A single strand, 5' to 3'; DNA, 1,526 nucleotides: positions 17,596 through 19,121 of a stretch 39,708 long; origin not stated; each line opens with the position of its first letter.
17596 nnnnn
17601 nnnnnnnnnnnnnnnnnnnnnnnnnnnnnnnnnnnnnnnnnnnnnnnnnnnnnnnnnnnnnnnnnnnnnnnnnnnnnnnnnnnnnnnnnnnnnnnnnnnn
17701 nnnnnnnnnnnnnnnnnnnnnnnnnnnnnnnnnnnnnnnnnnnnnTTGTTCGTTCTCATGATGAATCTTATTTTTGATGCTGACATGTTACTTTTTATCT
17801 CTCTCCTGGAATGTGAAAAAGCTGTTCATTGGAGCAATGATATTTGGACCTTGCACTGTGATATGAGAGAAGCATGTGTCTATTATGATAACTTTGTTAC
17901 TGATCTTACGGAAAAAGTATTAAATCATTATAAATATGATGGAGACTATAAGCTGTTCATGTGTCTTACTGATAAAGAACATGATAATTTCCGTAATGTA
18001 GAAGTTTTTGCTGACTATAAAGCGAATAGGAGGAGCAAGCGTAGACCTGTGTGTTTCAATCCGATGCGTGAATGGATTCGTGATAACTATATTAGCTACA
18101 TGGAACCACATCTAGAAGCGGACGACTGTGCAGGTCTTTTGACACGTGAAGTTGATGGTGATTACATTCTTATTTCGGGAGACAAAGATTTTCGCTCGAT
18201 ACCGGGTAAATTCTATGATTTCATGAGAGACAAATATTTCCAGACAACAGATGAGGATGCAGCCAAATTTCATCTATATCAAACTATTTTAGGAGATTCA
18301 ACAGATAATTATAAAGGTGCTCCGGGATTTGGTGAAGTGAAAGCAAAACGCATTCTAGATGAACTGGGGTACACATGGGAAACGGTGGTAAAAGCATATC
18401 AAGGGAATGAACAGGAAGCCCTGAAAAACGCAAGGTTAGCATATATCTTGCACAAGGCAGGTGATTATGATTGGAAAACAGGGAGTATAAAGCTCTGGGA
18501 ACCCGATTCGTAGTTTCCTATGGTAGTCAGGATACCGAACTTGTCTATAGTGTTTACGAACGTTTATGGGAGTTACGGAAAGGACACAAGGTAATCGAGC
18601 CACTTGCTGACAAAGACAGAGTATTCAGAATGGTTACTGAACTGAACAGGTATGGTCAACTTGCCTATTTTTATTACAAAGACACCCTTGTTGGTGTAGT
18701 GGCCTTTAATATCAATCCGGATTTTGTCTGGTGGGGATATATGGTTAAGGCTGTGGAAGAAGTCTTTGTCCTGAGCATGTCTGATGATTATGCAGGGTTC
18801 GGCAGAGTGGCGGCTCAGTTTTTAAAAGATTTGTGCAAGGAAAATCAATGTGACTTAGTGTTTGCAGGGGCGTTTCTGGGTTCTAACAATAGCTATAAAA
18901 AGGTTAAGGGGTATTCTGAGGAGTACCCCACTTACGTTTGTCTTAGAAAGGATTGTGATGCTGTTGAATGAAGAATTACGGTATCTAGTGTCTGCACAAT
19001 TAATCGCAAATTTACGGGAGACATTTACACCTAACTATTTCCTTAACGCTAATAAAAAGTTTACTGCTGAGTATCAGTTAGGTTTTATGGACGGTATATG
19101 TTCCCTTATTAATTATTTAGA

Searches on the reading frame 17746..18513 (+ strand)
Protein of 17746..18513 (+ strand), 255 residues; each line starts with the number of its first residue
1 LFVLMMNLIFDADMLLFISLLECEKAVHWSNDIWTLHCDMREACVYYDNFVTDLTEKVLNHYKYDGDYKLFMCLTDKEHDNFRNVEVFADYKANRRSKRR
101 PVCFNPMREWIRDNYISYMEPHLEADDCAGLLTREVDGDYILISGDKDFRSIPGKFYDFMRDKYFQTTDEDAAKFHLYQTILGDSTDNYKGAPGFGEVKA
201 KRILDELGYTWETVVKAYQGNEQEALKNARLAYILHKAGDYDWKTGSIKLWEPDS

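Call 83: search_protein_families(library=pfam, proteins=[window:17746-18513:+], max_evalue=0.01)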
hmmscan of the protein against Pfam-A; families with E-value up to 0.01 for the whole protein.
window:17746-18513:+ (255 aa): 2 families
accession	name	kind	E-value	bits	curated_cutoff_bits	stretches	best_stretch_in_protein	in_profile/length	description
PF02739.22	5_3_exonuc_N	-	1.8e-08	34.7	34.3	1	55-151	37-136/164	5'-3' exonuclease, N-terminal resolvase-like domain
PF01367.25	5_3_exonuc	-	7.5e-06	26.8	40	1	176-228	7-62/97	5'-3' exonuclease, C-terminal SAM fold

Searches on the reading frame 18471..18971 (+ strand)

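Call 83: search_protein_families(library=pfam, proteins=[window:18471-18971:+], max_evalue=0.01)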
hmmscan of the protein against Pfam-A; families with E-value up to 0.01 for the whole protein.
window:18471-18971:+ (166 aa): 1 family
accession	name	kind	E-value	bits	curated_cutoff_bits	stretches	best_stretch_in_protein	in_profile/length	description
PF00583.31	Acetyltransf_1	-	0.0091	16.7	20.7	0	56-137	25-103/116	Acetyltransferase (GNAT) family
